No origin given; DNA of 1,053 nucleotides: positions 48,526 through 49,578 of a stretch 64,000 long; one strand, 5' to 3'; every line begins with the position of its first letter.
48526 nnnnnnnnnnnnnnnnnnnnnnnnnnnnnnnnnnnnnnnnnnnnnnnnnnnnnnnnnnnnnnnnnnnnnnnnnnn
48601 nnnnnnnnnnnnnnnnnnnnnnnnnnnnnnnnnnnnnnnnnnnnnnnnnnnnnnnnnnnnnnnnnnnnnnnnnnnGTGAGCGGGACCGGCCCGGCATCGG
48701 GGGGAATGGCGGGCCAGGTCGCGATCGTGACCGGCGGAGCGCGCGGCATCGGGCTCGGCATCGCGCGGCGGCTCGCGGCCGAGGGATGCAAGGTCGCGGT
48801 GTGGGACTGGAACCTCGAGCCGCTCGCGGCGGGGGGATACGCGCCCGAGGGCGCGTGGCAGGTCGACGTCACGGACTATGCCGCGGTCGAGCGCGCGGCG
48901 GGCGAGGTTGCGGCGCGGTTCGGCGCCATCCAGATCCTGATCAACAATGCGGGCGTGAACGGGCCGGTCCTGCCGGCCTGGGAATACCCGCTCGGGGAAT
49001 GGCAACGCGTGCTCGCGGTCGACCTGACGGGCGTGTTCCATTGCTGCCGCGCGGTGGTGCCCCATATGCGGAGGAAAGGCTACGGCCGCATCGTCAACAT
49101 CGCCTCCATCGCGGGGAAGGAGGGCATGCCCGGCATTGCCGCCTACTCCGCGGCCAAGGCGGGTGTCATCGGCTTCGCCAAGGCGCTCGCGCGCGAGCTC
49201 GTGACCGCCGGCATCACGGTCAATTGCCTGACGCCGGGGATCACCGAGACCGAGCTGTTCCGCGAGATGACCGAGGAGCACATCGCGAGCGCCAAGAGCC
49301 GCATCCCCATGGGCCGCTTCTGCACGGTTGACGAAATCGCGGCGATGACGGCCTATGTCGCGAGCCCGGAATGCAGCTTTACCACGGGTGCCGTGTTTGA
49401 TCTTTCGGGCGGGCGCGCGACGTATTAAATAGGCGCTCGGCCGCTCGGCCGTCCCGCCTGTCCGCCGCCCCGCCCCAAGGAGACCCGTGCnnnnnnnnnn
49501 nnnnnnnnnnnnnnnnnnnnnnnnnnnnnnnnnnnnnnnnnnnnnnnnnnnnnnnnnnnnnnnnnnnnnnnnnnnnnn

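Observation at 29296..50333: Hydroaromatic (quinate/shikimate) utilisation island with duplicated uptake-dehydrogenase modules but no ring-cleavage dioxygenase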

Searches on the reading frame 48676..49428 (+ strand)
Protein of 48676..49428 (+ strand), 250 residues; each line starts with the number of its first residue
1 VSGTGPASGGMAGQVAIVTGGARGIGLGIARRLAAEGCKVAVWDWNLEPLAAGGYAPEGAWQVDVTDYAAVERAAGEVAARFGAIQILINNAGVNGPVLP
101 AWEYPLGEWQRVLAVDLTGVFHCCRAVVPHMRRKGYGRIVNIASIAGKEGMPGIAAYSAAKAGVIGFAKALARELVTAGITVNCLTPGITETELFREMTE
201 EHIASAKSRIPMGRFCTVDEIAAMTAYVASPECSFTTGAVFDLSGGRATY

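Call 9: search_protein_families(library=ncbifam, proteins=[window:48676-49428:+], max_evalue=0.00001)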
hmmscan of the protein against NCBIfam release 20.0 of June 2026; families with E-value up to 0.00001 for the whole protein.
window:48676-49428:+ (250 aa): 215 families (the best 25 are shown)
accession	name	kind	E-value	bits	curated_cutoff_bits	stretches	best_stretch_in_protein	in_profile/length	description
NF009466.0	PRK12826.1-2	subfamily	2.6e-69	233.5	222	1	13-248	3-245/248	3-oxoacyl-ACP reductase FabG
NF004198.0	PRK05653.1-3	equivalog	9.4e-67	225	296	1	12-247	6-246/248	3-oxoacyl-ACP reductase FabG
NF005559.1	PRK07231.1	subfamily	1.9e-61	207.8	215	1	11-248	2-248/249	glucose 1-dehydrogenase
TIGR01830.1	3oxo_ACP_reduc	equivalog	1.8e-60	204.6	297.75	1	16-246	1-237/239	3-oxoacyl-[acyl-carrier-protein] reductase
NF004197.0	PRK05653.1-1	equivalog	4.7e-59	200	332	1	11-247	5-246/249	3-oxoacyl-ACP reductase FabG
NF009464.0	PRK12824.1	subfamily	1.1e-58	198.8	269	1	14-247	3-242/245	3-oxoacyl-ACP reductase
TIGR01829.1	AcAcCoA_reduct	subfamily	3.8e-57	193.7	302.1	1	14-247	1-240/242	acetoacetyl-CoA reductase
TIGR01963.1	PHB_DH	subfamily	3.4e-56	190.3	307.05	1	14-246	2-251/255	3-hydroxybutyrate dehydrogenase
NF052558.1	MBtsdlDhBudC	equivalog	2.3e-55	187.9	270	1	12-247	2-241/250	meso-2,3-butanediol dehydrogenase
NF009093.0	PRK12429.1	subfamily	1.5e-54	185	258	1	11-246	3-255/259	3-hydroxybutyrate dehydrogenase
NF005309.0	PRK06841.1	subfamily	2e-54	184.8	286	1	11-246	13-251/255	GolD/DthD family dehydrogenase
NF040605.2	mycolic_FabG1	exception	9.9e-54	182.6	420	1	16-247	4-229/233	3-oxoacyl-ACP reductase FabG1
NF005067.0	PRK06484.1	equivalog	1.5e-52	178.9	713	1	13-250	9-254/524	short chain dehydrogenase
NF053701.1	CsHdxCHCADhChcB2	equivalog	1.4e-51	175.4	350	1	11-247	1-242/245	cis-4-hydroxycyclohexanecarboxylate dehydrogenase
NF047923.1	pyridox_DH_SDR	equivalog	3.2e-51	174.2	325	1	12-247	2-240/243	pyridoxal 4-dehydrogenase, SDR-type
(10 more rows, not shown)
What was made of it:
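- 48676..49428 (+): SDR oxidoreductase translationally coupled to LivF. NCBIfam assigns an SDR/FabG-like subfamily (call 9).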
